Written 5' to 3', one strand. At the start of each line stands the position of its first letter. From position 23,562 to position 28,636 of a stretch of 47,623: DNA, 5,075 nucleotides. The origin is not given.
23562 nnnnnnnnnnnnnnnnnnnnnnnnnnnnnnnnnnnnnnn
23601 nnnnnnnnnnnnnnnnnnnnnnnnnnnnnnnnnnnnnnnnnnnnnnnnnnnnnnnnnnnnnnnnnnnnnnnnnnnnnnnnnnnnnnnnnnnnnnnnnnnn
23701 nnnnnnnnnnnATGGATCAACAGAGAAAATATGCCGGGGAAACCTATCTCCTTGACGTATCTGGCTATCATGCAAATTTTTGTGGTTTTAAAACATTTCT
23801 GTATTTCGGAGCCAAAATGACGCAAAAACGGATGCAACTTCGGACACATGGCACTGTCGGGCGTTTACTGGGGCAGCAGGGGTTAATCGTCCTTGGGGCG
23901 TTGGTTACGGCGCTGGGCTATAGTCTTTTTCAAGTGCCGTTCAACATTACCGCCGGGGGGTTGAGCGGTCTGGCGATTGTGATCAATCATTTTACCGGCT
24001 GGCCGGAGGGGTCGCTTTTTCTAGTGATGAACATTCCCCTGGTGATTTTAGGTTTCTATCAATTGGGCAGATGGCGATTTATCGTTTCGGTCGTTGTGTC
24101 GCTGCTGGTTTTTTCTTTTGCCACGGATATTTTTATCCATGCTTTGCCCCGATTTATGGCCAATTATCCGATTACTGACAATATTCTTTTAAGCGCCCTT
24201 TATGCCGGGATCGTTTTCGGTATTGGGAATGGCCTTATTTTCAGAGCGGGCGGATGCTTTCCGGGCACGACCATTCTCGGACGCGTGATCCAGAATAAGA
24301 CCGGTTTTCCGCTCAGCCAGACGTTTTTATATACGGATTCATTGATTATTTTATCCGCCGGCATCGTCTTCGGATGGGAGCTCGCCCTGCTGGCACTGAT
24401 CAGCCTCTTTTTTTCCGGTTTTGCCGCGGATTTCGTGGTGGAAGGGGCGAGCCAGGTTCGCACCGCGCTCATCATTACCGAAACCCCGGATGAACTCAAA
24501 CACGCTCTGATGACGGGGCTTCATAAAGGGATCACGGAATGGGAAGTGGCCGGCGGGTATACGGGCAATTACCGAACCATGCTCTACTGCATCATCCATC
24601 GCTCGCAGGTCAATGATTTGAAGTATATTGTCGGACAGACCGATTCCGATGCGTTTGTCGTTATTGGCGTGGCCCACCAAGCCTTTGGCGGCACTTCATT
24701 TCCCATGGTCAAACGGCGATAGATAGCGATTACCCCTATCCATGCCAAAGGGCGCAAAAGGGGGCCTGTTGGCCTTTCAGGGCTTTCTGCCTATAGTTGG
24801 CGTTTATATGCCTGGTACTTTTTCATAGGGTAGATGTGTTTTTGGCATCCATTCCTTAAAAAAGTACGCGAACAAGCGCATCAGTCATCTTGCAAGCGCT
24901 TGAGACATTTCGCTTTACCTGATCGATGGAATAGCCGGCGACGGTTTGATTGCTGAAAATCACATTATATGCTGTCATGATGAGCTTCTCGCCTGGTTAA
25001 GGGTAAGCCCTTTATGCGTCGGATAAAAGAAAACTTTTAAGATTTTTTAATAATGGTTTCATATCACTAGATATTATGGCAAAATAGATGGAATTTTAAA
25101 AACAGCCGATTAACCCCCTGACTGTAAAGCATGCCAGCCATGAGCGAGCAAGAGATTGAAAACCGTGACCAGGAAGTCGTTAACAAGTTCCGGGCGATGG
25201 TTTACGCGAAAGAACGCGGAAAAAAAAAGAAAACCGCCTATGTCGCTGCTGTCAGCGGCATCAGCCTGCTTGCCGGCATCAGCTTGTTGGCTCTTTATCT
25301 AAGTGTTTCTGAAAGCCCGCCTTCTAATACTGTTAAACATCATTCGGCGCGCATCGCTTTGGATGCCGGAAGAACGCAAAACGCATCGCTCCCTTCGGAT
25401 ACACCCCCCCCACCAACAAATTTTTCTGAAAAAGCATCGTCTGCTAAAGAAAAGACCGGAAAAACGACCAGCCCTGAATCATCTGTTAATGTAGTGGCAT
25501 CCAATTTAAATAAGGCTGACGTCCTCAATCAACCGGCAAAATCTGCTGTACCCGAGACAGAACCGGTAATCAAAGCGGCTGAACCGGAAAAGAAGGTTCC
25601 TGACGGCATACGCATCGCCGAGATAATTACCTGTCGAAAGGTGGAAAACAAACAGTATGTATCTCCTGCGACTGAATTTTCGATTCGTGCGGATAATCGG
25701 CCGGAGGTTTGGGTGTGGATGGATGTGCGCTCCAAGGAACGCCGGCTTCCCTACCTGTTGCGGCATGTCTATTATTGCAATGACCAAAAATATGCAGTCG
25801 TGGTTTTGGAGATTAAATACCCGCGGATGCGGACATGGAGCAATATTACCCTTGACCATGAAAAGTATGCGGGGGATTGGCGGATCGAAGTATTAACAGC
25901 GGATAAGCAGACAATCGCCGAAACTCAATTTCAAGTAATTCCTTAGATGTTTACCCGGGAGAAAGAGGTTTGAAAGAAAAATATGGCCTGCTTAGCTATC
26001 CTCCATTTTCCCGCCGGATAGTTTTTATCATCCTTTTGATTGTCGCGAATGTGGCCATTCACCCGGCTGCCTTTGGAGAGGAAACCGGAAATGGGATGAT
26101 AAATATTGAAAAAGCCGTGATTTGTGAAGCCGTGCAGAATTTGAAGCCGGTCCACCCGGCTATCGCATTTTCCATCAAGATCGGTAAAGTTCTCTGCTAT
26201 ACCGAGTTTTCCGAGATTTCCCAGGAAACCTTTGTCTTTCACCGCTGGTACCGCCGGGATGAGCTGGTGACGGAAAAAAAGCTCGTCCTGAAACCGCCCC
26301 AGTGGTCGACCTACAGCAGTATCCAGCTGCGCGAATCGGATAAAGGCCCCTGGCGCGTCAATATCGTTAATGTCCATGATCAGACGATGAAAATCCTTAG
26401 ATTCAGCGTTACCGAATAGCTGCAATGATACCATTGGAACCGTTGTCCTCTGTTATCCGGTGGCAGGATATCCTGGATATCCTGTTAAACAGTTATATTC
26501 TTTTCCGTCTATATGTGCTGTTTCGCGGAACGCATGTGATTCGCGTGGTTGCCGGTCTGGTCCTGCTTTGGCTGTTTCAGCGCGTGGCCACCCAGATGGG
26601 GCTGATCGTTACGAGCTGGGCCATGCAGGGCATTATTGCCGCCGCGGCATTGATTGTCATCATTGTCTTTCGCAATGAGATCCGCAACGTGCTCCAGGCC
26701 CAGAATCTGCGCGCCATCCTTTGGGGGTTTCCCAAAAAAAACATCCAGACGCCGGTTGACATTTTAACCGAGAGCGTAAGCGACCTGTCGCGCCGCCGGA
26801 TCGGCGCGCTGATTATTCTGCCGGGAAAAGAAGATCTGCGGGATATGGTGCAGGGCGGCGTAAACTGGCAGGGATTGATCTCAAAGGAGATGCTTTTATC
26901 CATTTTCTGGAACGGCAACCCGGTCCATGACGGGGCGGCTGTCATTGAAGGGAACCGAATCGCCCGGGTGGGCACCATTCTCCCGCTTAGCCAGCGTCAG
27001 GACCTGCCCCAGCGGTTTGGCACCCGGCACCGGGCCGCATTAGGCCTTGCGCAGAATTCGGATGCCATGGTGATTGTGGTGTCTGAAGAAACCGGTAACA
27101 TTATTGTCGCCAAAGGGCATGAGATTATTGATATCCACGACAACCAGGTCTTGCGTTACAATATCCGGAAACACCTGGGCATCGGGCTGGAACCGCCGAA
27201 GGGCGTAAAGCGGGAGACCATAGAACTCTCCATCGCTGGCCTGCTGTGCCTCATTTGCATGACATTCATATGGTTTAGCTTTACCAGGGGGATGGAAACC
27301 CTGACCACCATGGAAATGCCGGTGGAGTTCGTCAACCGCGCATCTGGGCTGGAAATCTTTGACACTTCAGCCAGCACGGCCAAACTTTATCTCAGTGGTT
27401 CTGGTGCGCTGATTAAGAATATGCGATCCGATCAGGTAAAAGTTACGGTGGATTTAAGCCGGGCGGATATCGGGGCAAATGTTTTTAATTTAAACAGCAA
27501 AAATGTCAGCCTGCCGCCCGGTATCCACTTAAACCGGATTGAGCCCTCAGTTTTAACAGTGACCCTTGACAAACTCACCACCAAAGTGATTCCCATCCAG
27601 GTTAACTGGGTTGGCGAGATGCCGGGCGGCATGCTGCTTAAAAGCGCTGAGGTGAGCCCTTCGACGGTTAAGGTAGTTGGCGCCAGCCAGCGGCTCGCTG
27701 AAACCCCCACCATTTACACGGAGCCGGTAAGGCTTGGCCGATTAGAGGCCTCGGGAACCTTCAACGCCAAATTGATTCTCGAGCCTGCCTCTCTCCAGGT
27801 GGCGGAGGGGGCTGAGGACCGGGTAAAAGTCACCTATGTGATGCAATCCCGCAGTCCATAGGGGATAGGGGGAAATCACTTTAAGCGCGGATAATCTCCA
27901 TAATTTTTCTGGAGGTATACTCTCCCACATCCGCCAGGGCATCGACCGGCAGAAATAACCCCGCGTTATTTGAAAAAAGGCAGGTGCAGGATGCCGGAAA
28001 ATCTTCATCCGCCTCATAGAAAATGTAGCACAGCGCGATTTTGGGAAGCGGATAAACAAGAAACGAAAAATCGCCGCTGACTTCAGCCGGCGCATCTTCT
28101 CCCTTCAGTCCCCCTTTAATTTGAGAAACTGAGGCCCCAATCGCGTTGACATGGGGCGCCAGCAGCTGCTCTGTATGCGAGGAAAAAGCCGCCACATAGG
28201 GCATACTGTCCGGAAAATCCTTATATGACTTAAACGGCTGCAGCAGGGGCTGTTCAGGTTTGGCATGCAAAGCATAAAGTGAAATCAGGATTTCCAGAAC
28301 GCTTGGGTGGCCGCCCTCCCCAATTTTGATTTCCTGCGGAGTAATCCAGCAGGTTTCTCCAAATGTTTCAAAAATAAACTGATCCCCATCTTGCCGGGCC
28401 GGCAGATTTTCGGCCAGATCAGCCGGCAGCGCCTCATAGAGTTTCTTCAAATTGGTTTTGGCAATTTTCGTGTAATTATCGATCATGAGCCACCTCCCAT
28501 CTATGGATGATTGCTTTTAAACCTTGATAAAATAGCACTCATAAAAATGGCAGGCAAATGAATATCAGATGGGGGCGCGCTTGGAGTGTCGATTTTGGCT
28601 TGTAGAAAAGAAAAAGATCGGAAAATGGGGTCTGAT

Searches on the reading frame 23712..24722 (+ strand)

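Call 65: search_protein_families(library=pfam, proteins=[window:23712-24722:+], max_evalue=0.00001)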
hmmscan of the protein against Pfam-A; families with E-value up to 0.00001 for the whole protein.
window:23712-24722:+ (336 aa): 2 families
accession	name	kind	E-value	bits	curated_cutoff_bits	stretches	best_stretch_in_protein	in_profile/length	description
PF02588.21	YitT_membrane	-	2.5e-53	181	24.3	1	58-267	4-205/205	Uncharacterised 5xTM membrane BCR, YitT family COG1284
PF10035.14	DUF2179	-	3.1e-15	56.2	22.8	1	273-326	2-55/55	Uncharacterized protein conserved in bacteria (DUF2179)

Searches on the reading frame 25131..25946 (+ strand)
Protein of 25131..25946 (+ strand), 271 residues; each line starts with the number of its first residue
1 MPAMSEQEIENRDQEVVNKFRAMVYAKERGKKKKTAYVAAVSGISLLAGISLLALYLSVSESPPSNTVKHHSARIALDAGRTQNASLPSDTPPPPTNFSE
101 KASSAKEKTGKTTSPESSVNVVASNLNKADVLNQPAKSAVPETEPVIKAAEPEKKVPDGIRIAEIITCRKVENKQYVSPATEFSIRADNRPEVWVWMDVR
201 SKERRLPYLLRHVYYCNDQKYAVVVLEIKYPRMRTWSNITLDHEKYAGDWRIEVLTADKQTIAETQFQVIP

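Call 65: search_protein_families(library=pfam, proteins=[window:25131-25946:+], max_evalue=0.00001)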
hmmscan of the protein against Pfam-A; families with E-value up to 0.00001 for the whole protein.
window:25131-25946:+ (271 aa): 1 family
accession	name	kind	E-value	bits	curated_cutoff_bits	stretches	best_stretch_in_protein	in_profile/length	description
PF11141.13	DUF2914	-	1.3e-15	57.3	23.6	1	210-269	4-62/62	Protein of unknown function (DUF2914)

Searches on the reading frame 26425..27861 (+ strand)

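Call 65: search_protein_families(library=pfam, proteins=[window:26425-27861:+], max_evalue=0.00001)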
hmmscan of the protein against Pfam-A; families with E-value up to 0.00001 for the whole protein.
window:26425-27861:+ (478 aa): 2 families
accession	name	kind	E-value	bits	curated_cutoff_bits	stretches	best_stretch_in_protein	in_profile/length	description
PF02457.21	DAC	-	2.7e-37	127.4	27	1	116-233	2-118/119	DisA bacterial checkpoint controller nucleotide-binding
PF07949.17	YbbR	-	1.2e-15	58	22.3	2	298-381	1-81/81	YbbR-like protein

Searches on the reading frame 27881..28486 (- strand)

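Call 65: search_protein_families(library=pfam, proteins=[window:27881-28486:-], max_evalue=0.00001)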
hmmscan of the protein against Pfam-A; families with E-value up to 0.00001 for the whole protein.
window:27881-28486:- (201 aa): 1 family
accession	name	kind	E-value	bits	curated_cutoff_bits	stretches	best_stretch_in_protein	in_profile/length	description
PF12654.12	DUF3786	-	1.2e-34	119.8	27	1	21-193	2-175/176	Domain of unknown function (DUF3786)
